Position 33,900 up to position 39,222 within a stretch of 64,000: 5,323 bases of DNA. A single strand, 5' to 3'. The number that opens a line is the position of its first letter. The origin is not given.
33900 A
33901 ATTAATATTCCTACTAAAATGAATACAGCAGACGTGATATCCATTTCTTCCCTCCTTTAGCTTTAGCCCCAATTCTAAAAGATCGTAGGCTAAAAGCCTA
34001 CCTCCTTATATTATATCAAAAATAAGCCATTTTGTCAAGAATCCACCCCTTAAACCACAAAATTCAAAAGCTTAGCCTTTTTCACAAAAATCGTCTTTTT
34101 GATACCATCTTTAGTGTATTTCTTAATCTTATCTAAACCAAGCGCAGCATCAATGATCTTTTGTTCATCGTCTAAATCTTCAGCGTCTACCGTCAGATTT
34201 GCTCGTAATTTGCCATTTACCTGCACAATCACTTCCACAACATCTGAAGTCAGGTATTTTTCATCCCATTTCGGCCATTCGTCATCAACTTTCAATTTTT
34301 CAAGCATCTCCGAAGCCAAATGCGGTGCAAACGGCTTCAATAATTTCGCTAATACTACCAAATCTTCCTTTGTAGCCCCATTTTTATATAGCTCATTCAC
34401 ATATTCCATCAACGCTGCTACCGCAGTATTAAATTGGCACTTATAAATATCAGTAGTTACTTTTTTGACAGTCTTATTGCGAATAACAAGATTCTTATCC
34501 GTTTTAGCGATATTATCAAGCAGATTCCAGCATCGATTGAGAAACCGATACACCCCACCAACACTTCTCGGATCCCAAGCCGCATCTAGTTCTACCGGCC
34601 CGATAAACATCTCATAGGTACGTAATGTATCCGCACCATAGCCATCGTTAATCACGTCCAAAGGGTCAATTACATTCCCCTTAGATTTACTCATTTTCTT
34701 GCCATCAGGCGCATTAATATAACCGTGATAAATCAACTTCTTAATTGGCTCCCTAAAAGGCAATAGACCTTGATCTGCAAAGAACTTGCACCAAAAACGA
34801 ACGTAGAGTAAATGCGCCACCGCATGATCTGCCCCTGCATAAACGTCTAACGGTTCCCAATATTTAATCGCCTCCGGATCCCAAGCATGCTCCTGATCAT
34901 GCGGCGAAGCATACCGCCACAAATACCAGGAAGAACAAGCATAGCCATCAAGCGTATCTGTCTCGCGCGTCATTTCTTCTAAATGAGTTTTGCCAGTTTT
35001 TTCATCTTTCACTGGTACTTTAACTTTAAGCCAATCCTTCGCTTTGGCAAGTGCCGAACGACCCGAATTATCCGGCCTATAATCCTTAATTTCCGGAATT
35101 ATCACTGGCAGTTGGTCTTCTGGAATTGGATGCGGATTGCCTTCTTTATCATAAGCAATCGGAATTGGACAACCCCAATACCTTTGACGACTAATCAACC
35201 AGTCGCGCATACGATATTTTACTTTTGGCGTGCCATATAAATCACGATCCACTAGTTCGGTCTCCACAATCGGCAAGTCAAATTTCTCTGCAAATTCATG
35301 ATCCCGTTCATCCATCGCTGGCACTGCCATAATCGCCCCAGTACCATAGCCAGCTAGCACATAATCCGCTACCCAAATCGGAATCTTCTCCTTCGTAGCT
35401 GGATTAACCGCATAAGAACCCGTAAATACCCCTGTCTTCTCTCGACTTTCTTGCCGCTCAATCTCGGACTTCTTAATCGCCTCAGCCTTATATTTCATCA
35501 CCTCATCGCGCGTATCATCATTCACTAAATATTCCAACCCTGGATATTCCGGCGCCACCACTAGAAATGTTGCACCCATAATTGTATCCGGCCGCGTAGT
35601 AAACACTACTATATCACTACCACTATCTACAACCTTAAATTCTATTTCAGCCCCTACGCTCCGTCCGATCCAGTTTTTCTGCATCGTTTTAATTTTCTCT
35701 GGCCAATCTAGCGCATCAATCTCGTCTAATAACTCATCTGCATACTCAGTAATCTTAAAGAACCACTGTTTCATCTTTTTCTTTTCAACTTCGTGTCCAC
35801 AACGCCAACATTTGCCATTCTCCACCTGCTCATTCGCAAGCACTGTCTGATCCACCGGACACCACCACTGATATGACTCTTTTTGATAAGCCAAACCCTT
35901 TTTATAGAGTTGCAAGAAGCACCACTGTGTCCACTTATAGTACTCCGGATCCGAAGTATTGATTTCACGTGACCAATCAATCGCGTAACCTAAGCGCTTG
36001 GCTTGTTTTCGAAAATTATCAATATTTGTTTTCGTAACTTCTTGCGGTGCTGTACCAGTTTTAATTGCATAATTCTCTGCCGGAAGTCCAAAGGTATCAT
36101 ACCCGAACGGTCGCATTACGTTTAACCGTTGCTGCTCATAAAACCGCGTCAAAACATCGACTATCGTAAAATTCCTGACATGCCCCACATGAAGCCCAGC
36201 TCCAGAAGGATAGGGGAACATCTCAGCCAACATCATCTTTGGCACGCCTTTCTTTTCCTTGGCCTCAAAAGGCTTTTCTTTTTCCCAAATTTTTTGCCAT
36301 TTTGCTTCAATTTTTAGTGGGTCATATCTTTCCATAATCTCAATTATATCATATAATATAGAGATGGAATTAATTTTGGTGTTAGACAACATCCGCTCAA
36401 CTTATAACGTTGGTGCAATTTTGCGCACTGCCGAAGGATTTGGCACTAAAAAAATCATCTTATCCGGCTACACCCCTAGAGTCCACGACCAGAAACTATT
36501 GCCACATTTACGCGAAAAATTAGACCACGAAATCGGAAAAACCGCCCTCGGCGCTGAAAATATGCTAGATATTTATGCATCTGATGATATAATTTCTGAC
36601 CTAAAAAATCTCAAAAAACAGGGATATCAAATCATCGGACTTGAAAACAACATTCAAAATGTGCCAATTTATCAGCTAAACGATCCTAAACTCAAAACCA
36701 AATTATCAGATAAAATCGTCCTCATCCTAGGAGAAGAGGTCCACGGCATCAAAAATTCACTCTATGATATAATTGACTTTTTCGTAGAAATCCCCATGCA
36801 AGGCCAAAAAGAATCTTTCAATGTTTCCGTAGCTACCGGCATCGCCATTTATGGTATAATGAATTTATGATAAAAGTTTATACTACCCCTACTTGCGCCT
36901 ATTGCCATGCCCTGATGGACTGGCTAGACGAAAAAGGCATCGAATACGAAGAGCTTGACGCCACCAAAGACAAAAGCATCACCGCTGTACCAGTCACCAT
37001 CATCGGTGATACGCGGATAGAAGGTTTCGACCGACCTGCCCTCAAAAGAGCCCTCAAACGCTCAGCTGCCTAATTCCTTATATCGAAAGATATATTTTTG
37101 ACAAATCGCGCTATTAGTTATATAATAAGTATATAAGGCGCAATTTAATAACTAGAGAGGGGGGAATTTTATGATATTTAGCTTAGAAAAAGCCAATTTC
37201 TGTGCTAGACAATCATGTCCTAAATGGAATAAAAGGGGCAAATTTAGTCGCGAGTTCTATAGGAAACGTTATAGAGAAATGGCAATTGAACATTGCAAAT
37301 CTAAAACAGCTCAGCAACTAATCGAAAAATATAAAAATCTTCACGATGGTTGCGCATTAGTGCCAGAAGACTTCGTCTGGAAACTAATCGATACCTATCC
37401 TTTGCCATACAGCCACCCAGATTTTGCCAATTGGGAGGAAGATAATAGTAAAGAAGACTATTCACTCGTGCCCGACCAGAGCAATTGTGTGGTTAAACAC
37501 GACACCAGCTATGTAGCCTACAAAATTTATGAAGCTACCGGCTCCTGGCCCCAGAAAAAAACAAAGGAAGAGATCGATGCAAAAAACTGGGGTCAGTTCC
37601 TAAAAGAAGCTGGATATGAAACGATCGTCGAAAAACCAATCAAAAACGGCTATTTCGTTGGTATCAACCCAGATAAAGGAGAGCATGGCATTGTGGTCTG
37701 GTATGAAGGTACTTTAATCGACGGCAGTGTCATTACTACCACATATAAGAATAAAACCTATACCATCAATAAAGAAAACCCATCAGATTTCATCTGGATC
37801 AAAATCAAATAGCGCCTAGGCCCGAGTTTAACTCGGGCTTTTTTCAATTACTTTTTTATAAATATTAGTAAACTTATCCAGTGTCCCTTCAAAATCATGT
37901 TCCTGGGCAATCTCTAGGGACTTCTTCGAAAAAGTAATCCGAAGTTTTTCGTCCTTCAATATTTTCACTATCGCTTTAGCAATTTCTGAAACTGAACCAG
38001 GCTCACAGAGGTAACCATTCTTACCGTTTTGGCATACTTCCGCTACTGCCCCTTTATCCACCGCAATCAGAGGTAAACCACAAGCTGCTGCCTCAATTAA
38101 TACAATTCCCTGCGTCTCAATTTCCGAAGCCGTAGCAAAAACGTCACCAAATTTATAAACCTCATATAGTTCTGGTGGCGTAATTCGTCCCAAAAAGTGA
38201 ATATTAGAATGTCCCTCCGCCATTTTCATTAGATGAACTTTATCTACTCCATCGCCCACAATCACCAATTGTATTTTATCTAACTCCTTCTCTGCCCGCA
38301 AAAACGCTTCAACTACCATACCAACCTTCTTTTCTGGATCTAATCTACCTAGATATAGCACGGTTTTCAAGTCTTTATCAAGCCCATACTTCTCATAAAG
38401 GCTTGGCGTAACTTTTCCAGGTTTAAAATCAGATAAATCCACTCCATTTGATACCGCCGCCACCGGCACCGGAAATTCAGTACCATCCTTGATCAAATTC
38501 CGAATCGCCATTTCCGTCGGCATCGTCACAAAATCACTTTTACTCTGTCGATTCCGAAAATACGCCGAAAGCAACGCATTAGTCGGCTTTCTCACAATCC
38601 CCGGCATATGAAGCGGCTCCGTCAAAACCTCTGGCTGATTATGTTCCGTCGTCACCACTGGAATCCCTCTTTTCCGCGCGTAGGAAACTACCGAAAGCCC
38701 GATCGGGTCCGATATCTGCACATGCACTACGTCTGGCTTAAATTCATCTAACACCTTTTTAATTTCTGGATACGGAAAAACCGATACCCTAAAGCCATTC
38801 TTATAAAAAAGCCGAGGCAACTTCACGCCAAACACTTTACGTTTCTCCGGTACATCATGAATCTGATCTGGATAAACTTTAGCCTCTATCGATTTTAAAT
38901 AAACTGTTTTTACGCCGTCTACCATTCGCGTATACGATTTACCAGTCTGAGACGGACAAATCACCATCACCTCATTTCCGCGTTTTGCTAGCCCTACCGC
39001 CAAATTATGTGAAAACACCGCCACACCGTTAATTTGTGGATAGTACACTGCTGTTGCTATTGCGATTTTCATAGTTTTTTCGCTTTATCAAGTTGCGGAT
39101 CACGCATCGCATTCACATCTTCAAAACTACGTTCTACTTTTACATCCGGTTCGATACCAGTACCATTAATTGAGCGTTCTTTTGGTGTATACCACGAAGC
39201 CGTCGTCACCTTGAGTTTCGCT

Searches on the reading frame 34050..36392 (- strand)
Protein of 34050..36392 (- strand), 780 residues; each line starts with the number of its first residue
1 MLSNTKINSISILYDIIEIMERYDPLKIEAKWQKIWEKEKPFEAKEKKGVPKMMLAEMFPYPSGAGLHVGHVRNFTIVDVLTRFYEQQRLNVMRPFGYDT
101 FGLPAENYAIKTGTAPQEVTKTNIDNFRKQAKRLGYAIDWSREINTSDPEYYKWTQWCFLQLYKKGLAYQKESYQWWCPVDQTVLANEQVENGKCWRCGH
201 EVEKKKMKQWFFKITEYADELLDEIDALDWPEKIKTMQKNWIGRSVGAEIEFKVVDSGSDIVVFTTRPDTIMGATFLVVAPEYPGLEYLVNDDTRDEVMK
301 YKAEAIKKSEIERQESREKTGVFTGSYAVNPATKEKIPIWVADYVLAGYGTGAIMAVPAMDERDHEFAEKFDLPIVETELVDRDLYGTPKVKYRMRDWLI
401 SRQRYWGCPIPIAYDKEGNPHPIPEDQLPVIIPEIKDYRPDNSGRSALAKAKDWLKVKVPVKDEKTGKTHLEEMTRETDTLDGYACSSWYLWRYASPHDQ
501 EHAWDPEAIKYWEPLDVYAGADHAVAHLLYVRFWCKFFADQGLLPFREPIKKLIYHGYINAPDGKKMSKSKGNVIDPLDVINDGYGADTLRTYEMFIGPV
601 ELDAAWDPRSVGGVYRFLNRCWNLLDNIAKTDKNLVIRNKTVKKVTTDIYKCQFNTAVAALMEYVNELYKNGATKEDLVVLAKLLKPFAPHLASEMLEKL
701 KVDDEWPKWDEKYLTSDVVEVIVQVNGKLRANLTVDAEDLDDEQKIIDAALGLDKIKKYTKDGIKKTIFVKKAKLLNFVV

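Call 68: search_protein_families(library=pfam, proteins=[window:34050-36392:-], max_evalue=0.0001)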
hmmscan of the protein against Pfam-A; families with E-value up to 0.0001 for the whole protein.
window:34050-36392:- (780 aa): 4 families
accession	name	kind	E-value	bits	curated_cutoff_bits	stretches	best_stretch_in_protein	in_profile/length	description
PF13603.12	tRNA-synt_1_2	-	2.3e-53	180.8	25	1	239-377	1-138/185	Leucyl-tRNA synthetase, editing domain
PF00133.28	tRNA-synt_1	-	6e-49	167.3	22.7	2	31-242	1-225/414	tRNA synthetases class I (I, L, M and V)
PF09334.17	tRNA-synt_1g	-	1.3e-30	107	20.1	2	59-201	7-145/391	tRNA synthetases class I (M)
PF08264.19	Anticodon_1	-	6.7e-14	52.4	25.1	1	639-737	9-140/148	Anticodon-binding domain of tRNA ligase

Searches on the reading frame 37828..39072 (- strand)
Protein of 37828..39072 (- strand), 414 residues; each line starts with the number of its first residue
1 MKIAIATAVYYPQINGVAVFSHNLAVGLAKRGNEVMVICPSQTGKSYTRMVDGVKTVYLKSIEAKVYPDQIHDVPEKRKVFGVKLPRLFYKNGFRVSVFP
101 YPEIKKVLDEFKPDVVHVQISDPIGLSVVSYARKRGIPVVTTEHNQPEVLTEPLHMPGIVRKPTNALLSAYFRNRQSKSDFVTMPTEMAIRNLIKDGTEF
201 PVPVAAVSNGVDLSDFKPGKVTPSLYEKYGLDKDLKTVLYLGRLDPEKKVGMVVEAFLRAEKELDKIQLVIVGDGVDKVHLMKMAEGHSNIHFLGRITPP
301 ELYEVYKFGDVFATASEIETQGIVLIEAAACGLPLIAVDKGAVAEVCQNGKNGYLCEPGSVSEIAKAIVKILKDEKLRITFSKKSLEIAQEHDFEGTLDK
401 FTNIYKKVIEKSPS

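Call 68: search_protein_families(library=pfam, proteins=[window:37828-39072:-], max_evalue=0.0001)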
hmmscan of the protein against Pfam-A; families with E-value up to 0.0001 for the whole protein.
window:37828-39072:- (414 aa): 7 families
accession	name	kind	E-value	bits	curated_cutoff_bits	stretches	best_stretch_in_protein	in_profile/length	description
PF00534.26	Glycos_transf_1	-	4.1e-37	127.8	26.4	1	227-384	7-168/172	Glycosyl transferases group 1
PF13692.12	Glyco_trans_1_4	-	1.5e-32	113.3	27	1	236-374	2-142/142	Glycosyl transferases group 1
PF13439.12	Glyco_transf_4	-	1.1e-25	91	28.5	1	14-214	1-169/170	Glycosyltransferase Family 4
PF13579.12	Glyco_trans_4_4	-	4.1e-12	47.2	29.7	1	15-210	1-158/158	Glycosyl transferase 4-like domain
PF13477.12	Glyco_trans_4_2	-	7.8e-07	29.8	23.4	0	96-144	58-107/139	Glycosyl transferase 4-like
PF20706.3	GT4-conflict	-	2.6e-06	27.1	26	0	224-345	193-318/385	Family 4 Glycosyltransferase in conflict systems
PF13524.12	Glyco_trans_1_2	-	1.2e-05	25.8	25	1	256-396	4-137/144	Glycosyl transferase-like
